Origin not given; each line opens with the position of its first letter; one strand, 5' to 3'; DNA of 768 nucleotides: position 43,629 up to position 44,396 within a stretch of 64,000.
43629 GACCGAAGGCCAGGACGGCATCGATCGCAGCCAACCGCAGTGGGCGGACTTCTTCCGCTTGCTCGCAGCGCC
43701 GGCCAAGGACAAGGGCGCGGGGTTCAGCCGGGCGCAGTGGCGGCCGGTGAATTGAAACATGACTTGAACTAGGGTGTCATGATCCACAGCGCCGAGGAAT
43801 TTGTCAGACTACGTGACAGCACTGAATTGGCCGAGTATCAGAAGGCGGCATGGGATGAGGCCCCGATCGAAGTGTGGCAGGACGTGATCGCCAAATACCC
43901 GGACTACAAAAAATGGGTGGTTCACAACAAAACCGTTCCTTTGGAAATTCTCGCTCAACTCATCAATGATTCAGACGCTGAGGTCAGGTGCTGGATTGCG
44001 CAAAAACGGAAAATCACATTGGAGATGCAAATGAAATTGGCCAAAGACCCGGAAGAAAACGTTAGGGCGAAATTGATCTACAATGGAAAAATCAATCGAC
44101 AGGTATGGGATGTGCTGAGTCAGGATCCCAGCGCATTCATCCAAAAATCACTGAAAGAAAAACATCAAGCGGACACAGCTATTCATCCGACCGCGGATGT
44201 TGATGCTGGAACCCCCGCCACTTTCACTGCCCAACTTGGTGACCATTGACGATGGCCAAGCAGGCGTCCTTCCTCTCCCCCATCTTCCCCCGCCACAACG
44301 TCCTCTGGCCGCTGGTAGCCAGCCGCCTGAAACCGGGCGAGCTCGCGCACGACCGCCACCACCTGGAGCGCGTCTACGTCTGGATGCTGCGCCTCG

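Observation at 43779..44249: Sharp low-GC island gene (HEAT/LRV-repeat-like) translationally coupled to a YedJ-like HD hydrolase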

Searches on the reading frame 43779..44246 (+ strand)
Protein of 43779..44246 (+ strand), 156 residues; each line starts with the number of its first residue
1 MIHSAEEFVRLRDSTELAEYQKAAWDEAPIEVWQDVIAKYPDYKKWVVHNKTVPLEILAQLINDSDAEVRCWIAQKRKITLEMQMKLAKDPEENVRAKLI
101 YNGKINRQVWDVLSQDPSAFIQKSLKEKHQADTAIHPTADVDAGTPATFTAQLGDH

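Call 4: search_protein_families(library=pfam, proteins=[window:43779-44246:+], max_evalue=1)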
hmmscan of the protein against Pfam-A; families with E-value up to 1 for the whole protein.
window:43779-44246:+ (156 aa): 5 families
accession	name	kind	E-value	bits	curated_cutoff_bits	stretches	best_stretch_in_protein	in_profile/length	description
PF02985.28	HEAT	-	0.00037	20.9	23.5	1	55-75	2-22/31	HEAT repeat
PF22646.2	PPP2R1A-like_HEAT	-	0.055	14.3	27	0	56-79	10-33/78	PPP2R1A-like HEAT repeat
PF03691.19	UPF0167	-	0.058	13.6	25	0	67-127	19-72/174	Uncharacterised protein family (UPF0167)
PF13646.12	HEAT_2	-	0.14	12.9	27.7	0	58-97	5-49/88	HEAT repeats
PF01816.23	LRV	-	0.16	12.9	21.6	0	46-66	6-26/26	Leucine rich repeat variant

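Call 5: search_protein_families(library=ncbifam, proteins=[window:43779-44246:+], max_evalue=1)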
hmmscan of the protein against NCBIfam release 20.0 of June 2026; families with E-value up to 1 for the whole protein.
window:43779-44246:+ (156 aa): 2 families
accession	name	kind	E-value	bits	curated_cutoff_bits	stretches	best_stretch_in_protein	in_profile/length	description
NF052659.1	SpbR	equivalog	0.0065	15.7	400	1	17-110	143-236/358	SpbR family protein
NF007254.0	PRK09701.1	equivalog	0.063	12.4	335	1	9-63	182-237/311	D-allose transporter substrate-binding protein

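Call 8: find_homologous_proteins(query=window:43779-44246:+, max_evalue=0.001)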
Query window:43779-44246:+ (156 aa): 43 proteins with E <= 0.001 among 57 candidates.
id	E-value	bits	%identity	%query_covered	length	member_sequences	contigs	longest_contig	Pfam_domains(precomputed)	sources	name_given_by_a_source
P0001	6.8e-99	346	100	100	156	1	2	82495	-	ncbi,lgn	-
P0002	1.3e-31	127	48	82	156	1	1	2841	PF01816.24,PF02985.29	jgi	jgi:hypothetical protein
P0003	2.1e-29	120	51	74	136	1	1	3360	PF25591.2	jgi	jgi:hypothetical protein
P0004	3.7e-29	119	50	82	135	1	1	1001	PF01816.24,PF02985.29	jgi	jgi:hypothetical protein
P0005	9.3e-29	118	47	81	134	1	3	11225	PF01816.24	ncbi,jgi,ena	-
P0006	9.7e-29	118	48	89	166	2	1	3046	PF01816.24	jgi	jgi:nicotinamide mononucleotide adenylyltransferase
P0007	1.5e-28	117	52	74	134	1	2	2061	PF01816.24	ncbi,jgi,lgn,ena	jgi:hypothetical protein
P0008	1.8e-28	117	48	78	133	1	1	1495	PF01816.24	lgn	-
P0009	2.4e-28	117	51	79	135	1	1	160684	PF01816.24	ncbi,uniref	ncbi:HEAT repeat domain-containing protein [Gorillibacterium sp. sgz5001074]|uniref:HEAT repeat doma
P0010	3.2e-28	116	52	78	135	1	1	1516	PF01816.24,PF02985.29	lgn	-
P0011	9.0e-28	115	49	76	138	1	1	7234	-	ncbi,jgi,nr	ncbi:MAG: hypothetical protein LBK01_06785 [Burkholderiaceae bacterium]|jgi:hypothetical protein|nr:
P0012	2.3e-27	114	44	84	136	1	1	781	PF01816.24,PF02985.29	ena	-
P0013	3.3e-27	113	46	79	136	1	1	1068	-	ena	-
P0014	7.6e-27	112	51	79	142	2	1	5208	PF01816.24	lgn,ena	-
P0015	9.2e-27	112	48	81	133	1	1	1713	PF01816.24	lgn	-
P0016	1.0e-26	111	48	82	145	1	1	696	PF01816.24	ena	-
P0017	1.6e-26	111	46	84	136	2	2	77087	PF01816.24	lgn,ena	-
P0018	2.5e-26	110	47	79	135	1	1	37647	PF01816.24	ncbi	ncbi:MAG: hypothetical protein QM749_03850 [Aquabacterium sp.]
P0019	2.6e-26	110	50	74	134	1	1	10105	PF01816.24,PF02985.29,PF13646.13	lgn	-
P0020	2.7e-26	110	56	68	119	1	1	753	PF01816.24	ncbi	-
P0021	3.0e-26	110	45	83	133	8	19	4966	PF01816.24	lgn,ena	-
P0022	3.1e-26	110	49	78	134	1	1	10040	PF01816.24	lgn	-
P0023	7.5e-26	109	48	77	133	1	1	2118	PF01816.24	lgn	-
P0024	1.7e-25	108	51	74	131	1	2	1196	PF01816.24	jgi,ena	-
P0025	8.0e-25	105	47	82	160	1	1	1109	PF02985.29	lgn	-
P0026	8.7e-25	105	45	82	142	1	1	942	PF01816.24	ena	-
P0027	9.3e-25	105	48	76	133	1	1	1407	PF01816.24,PF02985.29,PF25591.2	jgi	jgi:hypothetical protein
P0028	1.8e-24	104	51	74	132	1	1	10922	PF01816.24,PF02985.29,PF25591.2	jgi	jgi:hypothetical protein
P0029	4.2e-24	103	47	74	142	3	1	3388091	PF01816.24,PF02985.29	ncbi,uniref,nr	ncbi:HEAT repeat domain-containing protein [Streptomyces sp. NBC_00847]|uniref:HEAT repeat domain-co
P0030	1.9e-23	101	46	78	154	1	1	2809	PF01816.24,PF02985.29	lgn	-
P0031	3.3e-23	100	46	81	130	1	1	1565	PF01816.24,PF02985.29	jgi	-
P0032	6.0e-23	99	53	62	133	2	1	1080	PF01816.24,PF02985.29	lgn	-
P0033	7.2e-23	99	47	74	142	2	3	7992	PF01816.24,PF02985.29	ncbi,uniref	ncbi:hypothetical protein [Streptomyces sp. NPDC048385]|uniref:hypothetical protein n=1 Tax=unclassi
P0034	8.4e-23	99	47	74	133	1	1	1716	PF01816.24,PF02985.29,PF25591.2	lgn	-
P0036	3.3e-22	97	50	67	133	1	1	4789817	-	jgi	jgi:hypothetical protein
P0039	4.8e-22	96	40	78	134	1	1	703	PF01816.24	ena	-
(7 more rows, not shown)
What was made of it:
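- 43779..44249 (+): Low-GC ORF of 156 aa. It encodes an LRV/HEAT-like helical-repeat protein and is interpreted as an orphan immunity gene for an Rhs-type polymorphic toxin. 43 homologous protein clusters of ~133 aa at 40-56% identity (call 8).
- On Polymorphic-toxin immunity protein (Rhs/PT-HINT-associated): Members occur in Gorillibacterium, Streptomyces, Aquabacterium, Burkholderiaceae and diverse metagenomes (call 8).
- Patchy taxonomy: Firmicutes, Actinobacteria, Burkholderiales and metagenomes (call 8).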

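Call 9: search_solved_structures(query=window:43779-44246:+, max_evalue=10, show_alignments=2)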
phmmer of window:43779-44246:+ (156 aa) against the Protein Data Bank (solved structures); distinct sequences matched with E-value up to 10: 32.
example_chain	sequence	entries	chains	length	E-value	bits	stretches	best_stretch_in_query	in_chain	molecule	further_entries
1lrv_A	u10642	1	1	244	0.0021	21.1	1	52-135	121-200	LEUCINE-RICH REPEAT VARIANT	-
3r5z_A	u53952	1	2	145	0.35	13.9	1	5-55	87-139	Putative uncharacterized protein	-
1mjv_A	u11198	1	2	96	0.4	13.7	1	28-84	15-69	Vascular Endothelial Growth Factor A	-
1rr8_C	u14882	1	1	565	0.44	13.6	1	75-125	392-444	DNA topoisomerase I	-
6d3o_A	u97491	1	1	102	0.49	13.5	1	28-86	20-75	Vascular endothelial growth factor A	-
6z13_V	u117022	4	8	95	0.53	13.3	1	28-84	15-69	Vascular endothelial growth factor A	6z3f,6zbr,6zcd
3s1b_V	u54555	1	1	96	0.53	13.3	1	28-84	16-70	Vascular endothelial growth factor A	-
6zfl_V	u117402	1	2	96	0.53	13.3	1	28-84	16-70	Vascular endothelial growth factor A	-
1cz8_V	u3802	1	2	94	0.53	13.3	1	28-84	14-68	Vascular endothelial growth factor A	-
1mkg_A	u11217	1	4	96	0.53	13.3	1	28-84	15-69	Vascular Endothelial Growth Factor A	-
1mkk_A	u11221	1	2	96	0.54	13.3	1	28-84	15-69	Vascular Endothelial Growth Factor A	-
2qr0_C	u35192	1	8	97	0.56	13.3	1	28-84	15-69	Vascular endothelial growth factor A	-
5o4e_E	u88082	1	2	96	0.56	13.3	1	28-84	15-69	Vascular endothelial growth factor A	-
1flt_V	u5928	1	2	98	0.56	13.3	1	28-84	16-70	VASCULAR ENDOTHELIAL GROWTH FACTOR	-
1kat_V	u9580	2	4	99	0.56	13.2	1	28-84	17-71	Vascular Endothelial Growth Factor | Vascular endothelial growth factor A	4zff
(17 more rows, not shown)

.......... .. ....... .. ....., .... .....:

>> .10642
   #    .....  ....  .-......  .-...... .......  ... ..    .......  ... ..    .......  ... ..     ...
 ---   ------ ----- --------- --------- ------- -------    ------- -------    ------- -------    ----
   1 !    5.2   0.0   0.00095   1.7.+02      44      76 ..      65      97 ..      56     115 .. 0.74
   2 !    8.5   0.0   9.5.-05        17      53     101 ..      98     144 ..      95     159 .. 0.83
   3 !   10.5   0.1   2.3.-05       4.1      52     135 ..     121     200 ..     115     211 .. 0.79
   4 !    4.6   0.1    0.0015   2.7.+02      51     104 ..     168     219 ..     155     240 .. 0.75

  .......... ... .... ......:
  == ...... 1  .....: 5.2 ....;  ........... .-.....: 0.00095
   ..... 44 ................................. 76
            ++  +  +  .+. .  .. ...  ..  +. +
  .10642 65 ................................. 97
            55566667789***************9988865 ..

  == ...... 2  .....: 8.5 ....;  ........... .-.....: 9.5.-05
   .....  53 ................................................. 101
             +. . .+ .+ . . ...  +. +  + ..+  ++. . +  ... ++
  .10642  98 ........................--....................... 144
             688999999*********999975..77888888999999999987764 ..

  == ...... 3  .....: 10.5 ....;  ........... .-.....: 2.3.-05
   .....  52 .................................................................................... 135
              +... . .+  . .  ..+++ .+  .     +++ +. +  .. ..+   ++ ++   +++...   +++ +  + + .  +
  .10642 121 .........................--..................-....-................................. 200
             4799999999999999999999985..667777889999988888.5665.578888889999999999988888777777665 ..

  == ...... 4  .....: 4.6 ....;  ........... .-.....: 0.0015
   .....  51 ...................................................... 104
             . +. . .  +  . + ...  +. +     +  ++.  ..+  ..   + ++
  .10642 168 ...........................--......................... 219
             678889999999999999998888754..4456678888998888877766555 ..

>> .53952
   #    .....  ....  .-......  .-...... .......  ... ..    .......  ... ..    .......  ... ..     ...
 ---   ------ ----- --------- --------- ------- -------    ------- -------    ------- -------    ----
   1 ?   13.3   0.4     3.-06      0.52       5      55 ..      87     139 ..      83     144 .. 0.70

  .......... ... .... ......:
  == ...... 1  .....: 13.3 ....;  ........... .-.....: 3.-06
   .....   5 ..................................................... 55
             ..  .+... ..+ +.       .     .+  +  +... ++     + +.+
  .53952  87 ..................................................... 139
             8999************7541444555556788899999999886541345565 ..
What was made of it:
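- Closest known: Leucine-rich repeat variant protein of Azotobacter vinelandii. Same: The same repeat type. phmmer against 1lrv gives E 0.0021 over repeats (call 9).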

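Call 10: find_encoding_contigs(protein=P0001, flank=10000, max_places=4)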
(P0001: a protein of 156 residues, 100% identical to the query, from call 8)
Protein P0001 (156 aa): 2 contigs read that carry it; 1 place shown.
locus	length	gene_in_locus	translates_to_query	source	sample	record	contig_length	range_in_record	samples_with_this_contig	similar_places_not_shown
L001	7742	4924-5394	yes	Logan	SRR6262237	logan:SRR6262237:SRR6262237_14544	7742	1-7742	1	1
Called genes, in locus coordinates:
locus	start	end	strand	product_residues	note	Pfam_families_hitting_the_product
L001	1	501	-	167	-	?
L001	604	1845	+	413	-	PF00579:tRNA-synt_1b, PF22421:SYY_C-terminal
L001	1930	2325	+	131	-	PF00583:Acetyltransf_1, PF13673:Acetyltransf_10, PF13420:Acetyltransf_4 (weak), PF08445:FR47, PF13508:Acetyltransf_7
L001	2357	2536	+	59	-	-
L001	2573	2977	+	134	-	PF00702:Hydrolase, PF13419:HAD_2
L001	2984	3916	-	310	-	-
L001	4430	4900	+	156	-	-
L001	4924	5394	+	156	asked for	-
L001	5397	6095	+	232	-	PF01966:HD (weak)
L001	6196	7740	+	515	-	?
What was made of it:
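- The identical arrangement appears on a second assembly, L001 (call 10). An independent Logan assembly of run SRR6262237 gives the identical arrangement (call 10), although it may derive from the same reads.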

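Call 11: find_encoding_contigs(protein=P0018, flank=8000, max_places=3)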
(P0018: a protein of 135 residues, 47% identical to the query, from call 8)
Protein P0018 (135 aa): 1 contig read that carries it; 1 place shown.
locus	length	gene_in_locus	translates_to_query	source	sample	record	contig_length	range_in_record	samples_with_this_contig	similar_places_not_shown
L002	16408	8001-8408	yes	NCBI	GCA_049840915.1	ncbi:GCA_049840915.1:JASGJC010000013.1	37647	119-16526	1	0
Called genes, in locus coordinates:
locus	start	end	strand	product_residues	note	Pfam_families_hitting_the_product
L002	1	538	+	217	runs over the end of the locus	PF05593:RHS_repeat (faint)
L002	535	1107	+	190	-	PF05593:RHS_repeat (weak)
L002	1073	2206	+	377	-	PF05593:RHS_repeat (faint)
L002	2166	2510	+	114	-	-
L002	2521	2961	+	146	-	-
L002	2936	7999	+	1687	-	PF05593:RHS_repeat (faint)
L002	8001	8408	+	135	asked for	PF01816:LRV (faint)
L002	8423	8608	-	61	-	-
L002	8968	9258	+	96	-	PF01402:RHH_1, PF21775:PutA_1st (weak)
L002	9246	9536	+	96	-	PF05016:ParE_toxin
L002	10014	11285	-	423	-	PF00278:Orn_DAP_Arg_deC, PF01168:Ala_racemase_N (weak), PF02784:Orn_Arg_deC_N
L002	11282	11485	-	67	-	PF13627:LptM_cons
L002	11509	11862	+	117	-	PF01491:Frataxin_Cyay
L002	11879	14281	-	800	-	PF00912:Transgly, PF17092:PCB_OB, PF00905:Transpeptidase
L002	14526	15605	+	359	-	PF11104:PilM_2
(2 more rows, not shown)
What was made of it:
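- Immunity position of the family: in the Aquabacterium MAG the homologue starts 2 nt after a 1687-aa RHS protein (call 11).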

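Call 12: find_encoding_contigs(protein=P0009, flank=8000, max_places=3)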
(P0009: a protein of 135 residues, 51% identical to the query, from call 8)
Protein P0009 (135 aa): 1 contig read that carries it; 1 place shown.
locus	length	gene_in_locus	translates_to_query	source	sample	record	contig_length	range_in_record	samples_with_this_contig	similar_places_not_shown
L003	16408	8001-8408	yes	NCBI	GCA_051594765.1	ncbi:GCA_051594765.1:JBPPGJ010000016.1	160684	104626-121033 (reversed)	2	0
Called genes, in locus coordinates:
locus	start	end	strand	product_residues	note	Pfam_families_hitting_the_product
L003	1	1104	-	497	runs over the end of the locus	PF01232:Mannitol_dh, PF08125:Mannitol_dh_C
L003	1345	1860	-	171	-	PF07681:DoxX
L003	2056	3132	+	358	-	PF11258:DUF3048, PF17479:DUF3048_C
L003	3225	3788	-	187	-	-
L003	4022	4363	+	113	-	PF01371:Trp_repressor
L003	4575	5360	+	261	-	PF01903:CbiX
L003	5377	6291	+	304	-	PF00781:DAGK_cat, PF19279:YegS_C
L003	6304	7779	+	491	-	PF01938:TRAM, PF05958:tRNA_U5-meth_tr, PF02475:TRM5-TYW2_MTfase (weak), PF09445:Methyltransf_15, PF13649:Methyltransf_25 (weak), PF13847:Methyltransf_31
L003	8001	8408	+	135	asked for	PF01816:LRV (faint)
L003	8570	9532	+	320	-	PF08279:HTH_11, PF13280:WYL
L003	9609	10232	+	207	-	PF01965:DJ-1_PfpI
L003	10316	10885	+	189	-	PF25753:SF0329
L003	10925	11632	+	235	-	PF00072:Response_reg, PF00486:Trans_reg_C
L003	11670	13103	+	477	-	PF00512:HisKA, PF02518:HATPase_c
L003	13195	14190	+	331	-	PF00561:Abhydrolase_1, PF12697:Abhydrolase_6 (weak)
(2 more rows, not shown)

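Call 20: find_encoding_contigs(protein=P0017, flank=7000, max_places=2)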
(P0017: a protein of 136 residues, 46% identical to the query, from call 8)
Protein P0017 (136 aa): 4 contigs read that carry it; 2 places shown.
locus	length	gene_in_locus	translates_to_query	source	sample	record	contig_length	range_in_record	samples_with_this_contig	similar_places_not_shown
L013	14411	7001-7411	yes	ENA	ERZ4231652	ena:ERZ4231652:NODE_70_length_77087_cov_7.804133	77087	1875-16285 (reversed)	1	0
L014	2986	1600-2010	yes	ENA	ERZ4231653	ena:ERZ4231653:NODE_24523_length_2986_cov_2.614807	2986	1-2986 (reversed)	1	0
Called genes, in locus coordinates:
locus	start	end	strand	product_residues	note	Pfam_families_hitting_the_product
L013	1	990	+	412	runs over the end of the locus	PF02308:MgtC, PF13194:DUF4010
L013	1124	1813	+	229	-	-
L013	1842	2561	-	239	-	PF00027:cNMP_binding, PF13545:HTH_Crp_2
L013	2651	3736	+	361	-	PF01636:APH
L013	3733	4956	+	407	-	PF02771:Acyl-CoA_dh_N, PF02770:Acyl-CoA_dh_M, PF00441:Acyl-CoA_dh_1, PF08028:Acyl-CoA_dh_2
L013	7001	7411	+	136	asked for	PF01816:LRV (faint)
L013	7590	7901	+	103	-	-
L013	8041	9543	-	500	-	PF20434:BD-FAE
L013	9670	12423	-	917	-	PF07715:Plug, PF00593:TonB_dep_Rec_b-barrel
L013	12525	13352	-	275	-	PF02634:FdhD-NarQ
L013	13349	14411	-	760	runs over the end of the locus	PF00384:Molybdopterin, PF01568:Molydop_binding (weak)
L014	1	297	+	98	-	?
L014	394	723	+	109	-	-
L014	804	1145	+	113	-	-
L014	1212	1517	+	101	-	-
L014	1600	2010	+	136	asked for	PF01816:LRV (faint)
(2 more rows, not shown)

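Call 21: find_encoding_contigs(protein=P0029, flank=7000, max_places=2)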
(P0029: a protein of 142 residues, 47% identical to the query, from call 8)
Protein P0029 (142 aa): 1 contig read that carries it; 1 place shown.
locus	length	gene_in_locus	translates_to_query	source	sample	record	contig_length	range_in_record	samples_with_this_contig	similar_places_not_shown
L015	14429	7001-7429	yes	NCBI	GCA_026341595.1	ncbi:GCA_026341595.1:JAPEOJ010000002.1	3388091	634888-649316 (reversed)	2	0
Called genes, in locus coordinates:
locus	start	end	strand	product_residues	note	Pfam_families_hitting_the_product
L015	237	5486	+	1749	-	PF20148:DUF6531, PF25023:TEN_YD-shell, PF05593:RHS_repeat, PF25023:TEN_YD-shell, PF05593:RHS_repeat, PF25023:TEN_YD-shell, PF05593:RHS_repeat, PF25023:TEN_YD-shell, +2 more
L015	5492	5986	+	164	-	-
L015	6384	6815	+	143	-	-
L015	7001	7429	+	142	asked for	PF01816:LRV (faint), PF02985:HEAT (faint)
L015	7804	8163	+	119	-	-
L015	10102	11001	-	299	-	PF03976:PPK2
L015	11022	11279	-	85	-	-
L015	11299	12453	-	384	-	PF01384:PHO4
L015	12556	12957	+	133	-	PF12833:HTH_18, PF00165:HTH_AraC (weak)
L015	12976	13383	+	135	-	PF00903:Glyoxalase, PF13669:Glyoxalase_4 (weak), PF18029:Glyoxalase_6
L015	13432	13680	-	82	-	-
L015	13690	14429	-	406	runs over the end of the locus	PF04542:Sigma70_r2, PF08281:Sigma70_r4_2, PF20239:DUF6596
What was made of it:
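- In Streptomyces it lies in a small-ORF array behind a 1749-aa RHS protein (call 21).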

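Call 22: find_encoding_contigs(protein=P0036, flank=7000, max_places=2)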
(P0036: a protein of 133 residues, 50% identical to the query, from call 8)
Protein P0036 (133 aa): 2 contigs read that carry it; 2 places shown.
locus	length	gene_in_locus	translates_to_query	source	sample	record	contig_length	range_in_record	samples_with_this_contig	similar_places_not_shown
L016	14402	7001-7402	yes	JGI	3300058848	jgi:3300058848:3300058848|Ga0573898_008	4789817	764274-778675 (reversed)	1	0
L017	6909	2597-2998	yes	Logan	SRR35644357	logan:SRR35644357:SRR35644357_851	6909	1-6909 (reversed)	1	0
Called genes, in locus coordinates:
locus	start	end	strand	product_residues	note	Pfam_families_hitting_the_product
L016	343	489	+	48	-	-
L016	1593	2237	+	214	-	-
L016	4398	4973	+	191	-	PF00965:TIMP (weak)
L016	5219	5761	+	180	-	-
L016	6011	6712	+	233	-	-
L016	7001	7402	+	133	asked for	-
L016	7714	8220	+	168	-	-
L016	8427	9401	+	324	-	-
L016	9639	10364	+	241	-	-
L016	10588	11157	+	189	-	PF12867:DinB_2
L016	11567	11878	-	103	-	PF02371:Transposase_20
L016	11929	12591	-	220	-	PF01548:DEDD_Tnp_IS110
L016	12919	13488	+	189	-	-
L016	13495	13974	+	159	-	PF06445:GyrI-like, PF14526:Cass2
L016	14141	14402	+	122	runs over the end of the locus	-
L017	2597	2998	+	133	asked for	-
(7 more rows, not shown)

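Call 23: find_encoding_contigs(protein=P0005, flank=7000, max_places=3)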
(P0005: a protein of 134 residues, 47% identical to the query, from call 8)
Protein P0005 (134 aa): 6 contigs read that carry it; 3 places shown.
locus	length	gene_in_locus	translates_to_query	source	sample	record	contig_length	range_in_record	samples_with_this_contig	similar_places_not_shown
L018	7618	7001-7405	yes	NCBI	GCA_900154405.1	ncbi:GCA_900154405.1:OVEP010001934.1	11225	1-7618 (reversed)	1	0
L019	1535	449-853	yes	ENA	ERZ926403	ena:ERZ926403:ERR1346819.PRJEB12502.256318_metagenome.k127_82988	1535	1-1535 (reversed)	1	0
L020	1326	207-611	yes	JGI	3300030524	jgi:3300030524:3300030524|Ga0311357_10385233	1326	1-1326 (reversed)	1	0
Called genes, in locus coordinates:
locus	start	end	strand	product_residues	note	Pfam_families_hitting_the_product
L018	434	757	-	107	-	-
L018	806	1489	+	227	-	-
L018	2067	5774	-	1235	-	-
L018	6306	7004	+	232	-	PF07591:PT-HINT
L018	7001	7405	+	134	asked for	PF01816:LRV (faint)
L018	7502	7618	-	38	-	?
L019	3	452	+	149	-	?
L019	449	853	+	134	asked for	PF01816:LRV (faint)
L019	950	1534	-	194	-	?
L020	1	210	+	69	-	?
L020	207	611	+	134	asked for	PF01816:LRV (faint)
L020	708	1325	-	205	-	?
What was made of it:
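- In L018 it overlaps the end of a PT-HINT toxin (call 23).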
